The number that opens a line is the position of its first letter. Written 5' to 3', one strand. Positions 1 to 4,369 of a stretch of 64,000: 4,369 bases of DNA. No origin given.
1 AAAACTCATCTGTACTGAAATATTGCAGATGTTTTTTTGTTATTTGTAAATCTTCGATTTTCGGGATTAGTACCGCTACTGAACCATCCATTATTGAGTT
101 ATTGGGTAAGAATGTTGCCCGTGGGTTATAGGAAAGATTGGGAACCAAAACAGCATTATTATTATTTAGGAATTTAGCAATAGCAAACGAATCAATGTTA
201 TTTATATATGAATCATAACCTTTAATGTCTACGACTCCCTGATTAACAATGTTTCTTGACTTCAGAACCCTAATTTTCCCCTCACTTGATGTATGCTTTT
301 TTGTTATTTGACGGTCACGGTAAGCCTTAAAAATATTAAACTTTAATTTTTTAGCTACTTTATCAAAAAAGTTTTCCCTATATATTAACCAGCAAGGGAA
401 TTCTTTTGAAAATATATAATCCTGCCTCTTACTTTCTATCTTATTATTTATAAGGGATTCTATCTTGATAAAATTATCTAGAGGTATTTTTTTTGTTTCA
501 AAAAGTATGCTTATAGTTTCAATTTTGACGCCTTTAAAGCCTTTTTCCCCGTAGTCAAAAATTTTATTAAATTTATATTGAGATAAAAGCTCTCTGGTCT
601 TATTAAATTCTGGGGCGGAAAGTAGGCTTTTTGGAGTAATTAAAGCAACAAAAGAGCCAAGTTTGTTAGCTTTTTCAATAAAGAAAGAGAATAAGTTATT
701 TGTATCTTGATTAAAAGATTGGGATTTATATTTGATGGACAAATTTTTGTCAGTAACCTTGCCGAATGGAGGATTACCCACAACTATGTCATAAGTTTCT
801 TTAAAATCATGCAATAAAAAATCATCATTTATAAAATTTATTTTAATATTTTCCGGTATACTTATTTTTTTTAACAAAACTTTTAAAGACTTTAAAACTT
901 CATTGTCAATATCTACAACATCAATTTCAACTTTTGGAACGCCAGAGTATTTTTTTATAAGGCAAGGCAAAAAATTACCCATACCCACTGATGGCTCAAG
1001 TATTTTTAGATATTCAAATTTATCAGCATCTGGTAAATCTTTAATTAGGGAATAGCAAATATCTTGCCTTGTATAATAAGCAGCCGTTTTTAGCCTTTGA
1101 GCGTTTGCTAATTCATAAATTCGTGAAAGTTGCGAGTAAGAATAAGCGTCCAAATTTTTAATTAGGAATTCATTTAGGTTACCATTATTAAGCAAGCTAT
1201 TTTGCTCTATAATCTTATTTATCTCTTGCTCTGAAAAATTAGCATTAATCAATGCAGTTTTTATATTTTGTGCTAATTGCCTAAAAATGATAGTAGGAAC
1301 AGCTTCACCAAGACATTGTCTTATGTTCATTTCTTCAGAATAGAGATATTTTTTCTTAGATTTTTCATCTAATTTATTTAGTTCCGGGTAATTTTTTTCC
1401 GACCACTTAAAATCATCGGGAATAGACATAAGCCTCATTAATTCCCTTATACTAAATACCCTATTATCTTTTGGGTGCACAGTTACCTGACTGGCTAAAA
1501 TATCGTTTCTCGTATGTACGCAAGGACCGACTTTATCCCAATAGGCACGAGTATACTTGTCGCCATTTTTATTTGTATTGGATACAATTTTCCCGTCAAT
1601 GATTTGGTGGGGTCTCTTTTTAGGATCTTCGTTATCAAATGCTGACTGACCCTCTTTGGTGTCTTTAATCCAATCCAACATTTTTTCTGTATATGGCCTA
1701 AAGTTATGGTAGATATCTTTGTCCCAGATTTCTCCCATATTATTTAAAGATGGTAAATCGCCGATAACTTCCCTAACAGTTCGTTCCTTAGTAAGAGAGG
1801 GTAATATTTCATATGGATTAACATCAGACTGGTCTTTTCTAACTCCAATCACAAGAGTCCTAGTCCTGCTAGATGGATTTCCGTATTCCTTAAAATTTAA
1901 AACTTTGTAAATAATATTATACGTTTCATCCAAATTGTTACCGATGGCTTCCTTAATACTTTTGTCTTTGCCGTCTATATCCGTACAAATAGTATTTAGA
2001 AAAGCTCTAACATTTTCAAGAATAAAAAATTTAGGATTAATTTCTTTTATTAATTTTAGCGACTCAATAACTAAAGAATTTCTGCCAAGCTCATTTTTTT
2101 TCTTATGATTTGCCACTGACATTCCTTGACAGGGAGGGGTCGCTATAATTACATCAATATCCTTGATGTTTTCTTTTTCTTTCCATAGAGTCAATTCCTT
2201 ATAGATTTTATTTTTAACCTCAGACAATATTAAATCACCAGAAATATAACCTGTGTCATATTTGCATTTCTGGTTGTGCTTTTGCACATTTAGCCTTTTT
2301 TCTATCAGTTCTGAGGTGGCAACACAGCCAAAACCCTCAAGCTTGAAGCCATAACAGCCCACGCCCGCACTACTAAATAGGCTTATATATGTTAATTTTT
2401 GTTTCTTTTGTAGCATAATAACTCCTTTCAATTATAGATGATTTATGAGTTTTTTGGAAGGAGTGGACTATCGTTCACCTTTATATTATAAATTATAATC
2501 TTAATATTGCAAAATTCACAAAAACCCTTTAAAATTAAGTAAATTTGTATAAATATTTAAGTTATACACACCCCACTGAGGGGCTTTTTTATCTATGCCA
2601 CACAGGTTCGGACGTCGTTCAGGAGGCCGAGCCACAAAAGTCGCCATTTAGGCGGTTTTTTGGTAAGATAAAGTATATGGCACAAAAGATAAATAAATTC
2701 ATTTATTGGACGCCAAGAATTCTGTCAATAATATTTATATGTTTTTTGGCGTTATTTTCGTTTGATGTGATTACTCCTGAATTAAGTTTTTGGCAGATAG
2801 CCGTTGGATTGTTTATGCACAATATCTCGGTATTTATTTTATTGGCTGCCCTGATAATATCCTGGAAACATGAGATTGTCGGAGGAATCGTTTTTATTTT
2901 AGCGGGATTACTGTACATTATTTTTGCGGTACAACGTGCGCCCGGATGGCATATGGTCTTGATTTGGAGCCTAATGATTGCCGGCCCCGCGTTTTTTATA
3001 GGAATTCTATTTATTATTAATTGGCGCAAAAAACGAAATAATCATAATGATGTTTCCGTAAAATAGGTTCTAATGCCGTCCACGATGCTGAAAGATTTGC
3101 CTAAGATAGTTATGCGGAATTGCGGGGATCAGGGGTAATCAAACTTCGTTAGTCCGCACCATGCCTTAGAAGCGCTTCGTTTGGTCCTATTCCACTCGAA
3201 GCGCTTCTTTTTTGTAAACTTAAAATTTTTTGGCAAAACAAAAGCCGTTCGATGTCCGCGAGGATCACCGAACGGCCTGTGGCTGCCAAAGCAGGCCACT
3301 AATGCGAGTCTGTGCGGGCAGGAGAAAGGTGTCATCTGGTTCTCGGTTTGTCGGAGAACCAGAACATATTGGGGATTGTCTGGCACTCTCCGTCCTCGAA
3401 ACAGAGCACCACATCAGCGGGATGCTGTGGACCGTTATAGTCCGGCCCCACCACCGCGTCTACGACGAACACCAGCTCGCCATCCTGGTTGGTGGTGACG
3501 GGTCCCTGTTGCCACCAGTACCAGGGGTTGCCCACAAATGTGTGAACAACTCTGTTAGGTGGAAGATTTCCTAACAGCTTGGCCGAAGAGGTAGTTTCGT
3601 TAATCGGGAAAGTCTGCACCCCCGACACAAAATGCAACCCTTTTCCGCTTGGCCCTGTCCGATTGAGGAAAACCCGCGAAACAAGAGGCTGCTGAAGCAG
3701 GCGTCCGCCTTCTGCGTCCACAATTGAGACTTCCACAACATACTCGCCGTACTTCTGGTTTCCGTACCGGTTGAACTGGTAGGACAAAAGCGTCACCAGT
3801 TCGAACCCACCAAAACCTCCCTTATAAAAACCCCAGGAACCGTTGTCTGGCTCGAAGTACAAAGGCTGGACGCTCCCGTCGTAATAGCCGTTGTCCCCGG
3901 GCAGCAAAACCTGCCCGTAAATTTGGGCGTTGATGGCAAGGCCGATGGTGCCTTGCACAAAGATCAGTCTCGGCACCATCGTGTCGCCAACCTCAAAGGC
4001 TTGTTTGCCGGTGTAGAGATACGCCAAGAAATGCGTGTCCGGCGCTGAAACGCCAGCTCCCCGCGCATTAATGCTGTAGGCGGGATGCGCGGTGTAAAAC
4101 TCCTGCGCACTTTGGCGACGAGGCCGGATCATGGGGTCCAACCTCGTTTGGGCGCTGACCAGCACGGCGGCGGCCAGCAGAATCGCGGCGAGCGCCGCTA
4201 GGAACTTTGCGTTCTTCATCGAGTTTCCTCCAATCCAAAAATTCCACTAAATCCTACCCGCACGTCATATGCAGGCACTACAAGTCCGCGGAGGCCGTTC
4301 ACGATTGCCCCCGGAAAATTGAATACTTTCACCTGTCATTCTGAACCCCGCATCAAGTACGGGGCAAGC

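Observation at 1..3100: AT-rich island with a fused C5-cytosine + N6-adenine DNA methyltransferase running off the window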

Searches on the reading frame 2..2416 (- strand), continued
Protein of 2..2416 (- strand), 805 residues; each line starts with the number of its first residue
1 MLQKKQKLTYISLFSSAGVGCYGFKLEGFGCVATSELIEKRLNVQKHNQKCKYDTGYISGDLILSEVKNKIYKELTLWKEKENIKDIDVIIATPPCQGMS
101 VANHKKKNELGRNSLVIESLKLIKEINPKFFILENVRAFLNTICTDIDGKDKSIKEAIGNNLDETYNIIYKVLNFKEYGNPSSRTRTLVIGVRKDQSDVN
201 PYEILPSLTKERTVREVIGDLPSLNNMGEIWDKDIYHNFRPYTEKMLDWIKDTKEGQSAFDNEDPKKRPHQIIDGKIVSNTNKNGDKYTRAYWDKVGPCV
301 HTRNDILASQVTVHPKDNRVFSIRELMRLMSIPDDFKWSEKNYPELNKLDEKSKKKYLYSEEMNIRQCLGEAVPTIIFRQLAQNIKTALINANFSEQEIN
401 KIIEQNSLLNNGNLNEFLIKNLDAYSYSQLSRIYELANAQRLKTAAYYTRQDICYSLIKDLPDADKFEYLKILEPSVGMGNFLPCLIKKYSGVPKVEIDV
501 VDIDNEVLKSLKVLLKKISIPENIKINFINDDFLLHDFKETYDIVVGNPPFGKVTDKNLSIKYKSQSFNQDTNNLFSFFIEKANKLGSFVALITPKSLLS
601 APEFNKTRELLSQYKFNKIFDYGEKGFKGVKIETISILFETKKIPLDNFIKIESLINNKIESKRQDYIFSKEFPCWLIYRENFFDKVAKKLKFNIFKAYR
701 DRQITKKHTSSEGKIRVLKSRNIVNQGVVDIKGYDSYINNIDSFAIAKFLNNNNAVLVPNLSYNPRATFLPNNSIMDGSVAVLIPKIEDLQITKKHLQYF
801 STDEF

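Call 94: predict_structure(alignment_id=A1)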
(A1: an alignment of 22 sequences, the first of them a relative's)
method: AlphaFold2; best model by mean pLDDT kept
length: 836 residues; sequences in the alignment: 22
mean_pLDDT: 71.6   pTM: 0.71
mean pLDDT of the five models: 71.6, 70.9, 68.7, 63.2, 62.3
residues with pLDDT >= 90: 142; 70-90: 339; 50-70: 208; < 50: 147
segments of 3 or more residues with pLDDT < 50: 1-3, 96-112, 226-229, 237-290, 302-311, 673-677, 695-700, 719-730, 760-765, 775-779, 816-836
pLDDT, mean of each block of 10 residues (from residue 1): 65 71 89 85 85 89 87 92 88 58 38 71 93 73 78 83 87 69 69 84 77 78 52 50 44 39 45 43 40 62 47 58 75 81 77 75 68 76 90 82 91 92 88 83 61 83 89 81 89 93 84 88 92 89 89 82 89 87 93 81 81 89 63 82 84 74 78 50 58 52 56 60 39 60 61 58 48 49 62 65 63 47 38 42
secondary structure, 60 per line:
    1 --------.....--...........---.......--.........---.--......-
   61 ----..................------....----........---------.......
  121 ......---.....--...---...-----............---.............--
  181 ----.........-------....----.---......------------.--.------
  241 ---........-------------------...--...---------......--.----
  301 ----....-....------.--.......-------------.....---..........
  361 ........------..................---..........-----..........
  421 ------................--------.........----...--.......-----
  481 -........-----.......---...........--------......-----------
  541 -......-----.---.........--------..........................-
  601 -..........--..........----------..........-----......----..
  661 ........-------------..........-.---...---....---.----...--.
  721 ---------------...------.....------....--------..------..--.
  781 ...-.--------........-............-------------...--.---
elements in order (helices of 4 or more, strands of 3 or more residues): E9-13 H16-26 E30-36 H39-47 E57-59 H65-82 E89-92 H97-104 H114-126 E130-134 E143-145 E151-153 H154-162 E166-174 E185-193 H201-204 H214-218 H244-251 E271-273 E276-278 H288-293 H305-308 H323-329 H343-347 H351-368 H375-392 H396-405 H411-420 H427-442 H451-459 E469-475 H482-489 E495-501 H505-515 E524-529 E542-547 H557-565 H575-586 E587-595 H596-599 H602-611 E614-623 E634-643 E649-654 E659-664 H665-668 H682-691 E697-699 H703-706 E715-717 E736-738 H745-749 E756-759 E780-783 H794-801 H803-814 E828-830

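Call 96: fold_search(model_id=the predicted structure, library=pdb)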
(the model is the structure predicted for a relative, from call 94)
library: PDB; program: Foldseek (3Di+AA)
matches with E <= 10: 1578; with E <= 0.001: 428
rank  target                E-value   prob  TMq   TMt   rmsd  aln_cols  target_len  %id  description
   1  7lni_C                3.7e-15  1.00  0.32  0.47   7.4       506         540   17  SeMet CamA Adenine Methyltransferase Complexed to Cognate Substrate DNA (released 2021-05-19)
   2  7lni_A                4.2e-15  1.00  0.34  0.49   7.4       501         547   17  SeMet CamA Adenine Methyltransferase Complexed to Cognate Substrate DNA (released 2021-05-19)
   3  7lnj_B                4.7e-15  1.00  0.33  0.48   7.1       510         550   16  CamA Adenine Methyltransferase Complexed to Cognate Substrate DNA (released 2021-05-19)
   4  7rfn_C                5.8e-15  1.00  0.33  0.49   7.0       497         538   17  CamA Adenine Methyltransferase Complexed to Cognate Substrate DNA and Inhibitor SGC8158 (released 2021-09-15)
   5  7lt5_B                7.6e-15  1.00  0.36  0.50   6.7       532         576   17  CamA Adenine Methyltransferase Complexed to Cognate Substrate DNA and Cofactor SAH (released 2021-05-19)
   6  8cxs_A                9.0e-15  1.00  0.34  0.50   6.8       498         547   16  CamA Adenine Methyltransferase Complexed to Cognate Substrate DNA and Inhibitor MTA (released 2023-01-11)
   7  7lnj_A                9.0e-15  1.00  0.33  0.48   7.2       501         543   16  CamA Adenine Methyltransferase Complexed to Cognate Substrate DNA (released 2021-05-19)
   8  7rfk_B                9.0e-15  1.00  0.35  0.49   7.7       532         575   17  CamA Adenine Methyltransferase Complexed to Cognate Substrate DNA and Inhibitor Sinefungin (released 2021-09-15)
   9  7rfm_B                9.5e-15  1.00  0.34  0.48   7.5       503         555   17  CamA Adenine Methyltransferase Complexed to Cognate Substrate DNA and Inhibitor EPZ004777 (released 2021-09-15)
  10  8cxw_B                1.1e-14  1.00  0.33  0.48   7.3       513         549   17  CamA Adenine Methyltransferase Complexed to Cognate Substrate DNA and Inhibitor piclidenoson (Compound 4) (released 2023-01-11)
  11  7qw7_A                1.2e-14  1.00  0.36  0.52   7.0       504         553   17  Adenine-specific DNA methyltransferase M.BseCI complexed with AdoHcy and cognate fully methylated DNA duplex (released 2023-01-25)
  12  7rfn_A                1.6e-14  1.00  0.34  0.50   6.7       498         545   16  CamA Adenine Methyltransferase Complexed to Cognate Substrate DNA and Inhibitor SGC8158 (released 2021-09-15)
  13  8fs2_A                1.6e-14  1.00  0.34  0.49   7.1       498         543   17  CamA Adenine Methyltransferase Complexed to Cognate Substrate DNA and Inhibitor 11b (YD907) (released 2023-05-10)
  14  7lni_B                1.6e-14  1.00  0.33  0.47   8.4       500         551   17  SeMet CamA Adenine Methyltransferase Complexed to Cognate Substrate DNA (released 2021-05-19)
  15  8cxx_A                1.6e-14  1.00  0.33  0.48   8.0       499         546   18  CamA Adenine Methyltransferase Complexed to Cognate Substrate DNA and Compound 6 (released 2023-01-11)
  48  3g7u                  1.0e-12  1.00  0.28  0.62  10.9       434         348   17  Crystal structure of putative DNA modification methyltransferase encoded within prophage Cp-933R (E.coli) (released 2009-02-24)
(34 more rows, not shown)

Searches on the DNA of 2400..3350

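Call 89: search_rna_families(source=window, start=2400, end=3350, threshold=evalue, max_evalue=1)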
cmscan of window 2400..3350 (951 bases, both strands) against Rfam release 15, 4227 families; matches with E-value up to 1: 1.
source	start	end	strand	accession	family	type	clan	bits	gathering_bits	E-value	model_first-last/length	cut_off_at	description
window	3169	3234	-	RF02844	RefA9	Gene; antisense;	-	24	49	0.39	1-64/64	no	Enterococcus sRNA A9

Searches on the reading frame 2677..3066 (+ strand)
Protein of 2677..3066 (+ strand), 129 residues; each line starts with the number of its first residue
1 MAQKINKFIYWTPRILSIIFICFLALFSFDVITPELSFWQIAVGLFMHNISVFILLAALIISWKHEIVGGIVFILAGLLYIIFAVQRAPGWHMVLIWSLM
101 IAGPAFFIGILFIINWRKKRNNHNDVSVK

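Call 7: search_protein_families(library=pfam, proteins=[window:2677-3066:+], max_evalue=0.01)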
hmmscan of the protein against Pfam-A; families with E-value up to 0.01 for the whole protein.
window:2677-3066:+ (129 aa): 2 families
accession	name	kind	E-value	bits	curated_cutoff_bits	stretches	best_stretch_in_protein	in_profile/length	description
PF24709.1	DUF7670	-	1.2e-31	109.9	29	1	3-122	2-116/118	Domain of unknown function (DUF7670)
PF04103.21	CD20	-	0.0068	16.9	27.9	1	40-120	6-92/156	CD20-like family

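Call 28: find_encoding_contigs(protein=window:2677-3066:+, flank=10000, max_places=4)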
Protein window:2677-3066:+ (129 aa): no gene with exactly this product is on record in the collection.

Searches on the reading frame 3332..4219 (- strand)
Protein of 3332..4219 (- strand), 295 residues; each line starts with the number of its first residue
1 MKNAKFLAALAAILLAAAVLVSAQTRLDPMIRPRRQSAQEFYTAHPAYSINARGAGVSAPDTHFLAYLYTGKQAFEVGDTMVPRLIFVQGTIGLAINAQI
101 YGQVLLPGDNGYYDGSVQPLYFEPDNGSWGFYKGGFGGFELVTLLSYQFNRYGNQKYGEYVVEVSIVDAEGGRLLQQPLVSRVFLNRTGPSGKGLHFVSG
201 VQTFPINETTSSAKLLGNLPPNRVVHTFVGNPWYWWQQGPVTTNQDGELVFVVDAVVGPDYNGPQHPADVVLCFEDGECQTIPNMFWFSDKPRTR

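Call 7: search_protein_families(library=pfam, proteins=[window:3332-4219:-], max_evalue=0.01)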
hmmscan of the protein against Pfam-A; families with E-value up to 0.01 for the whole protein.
window:3332-4219:- (295 aa): 0 families

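Call 30: find_encoding_contigs(protein=window:3332-4219:-, flank=10000, max_places=4)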
Protein window:3332-4219:- (295 aa): no gene with exactly this product is on record in the collection.

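Call 57: find_related_loci(query=window:3332-4219:-, collection=metagenome_contigs, flank=8000)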
Query window:3332-4219:- (295 aa) in metagenome_contigs; peptide patterns used: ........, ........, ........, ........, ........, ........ (x = any residue, [..] = any of these).
48 stretches matched a pattern, but none encodes a relative of the query by tblastn (E <= 1e-3).
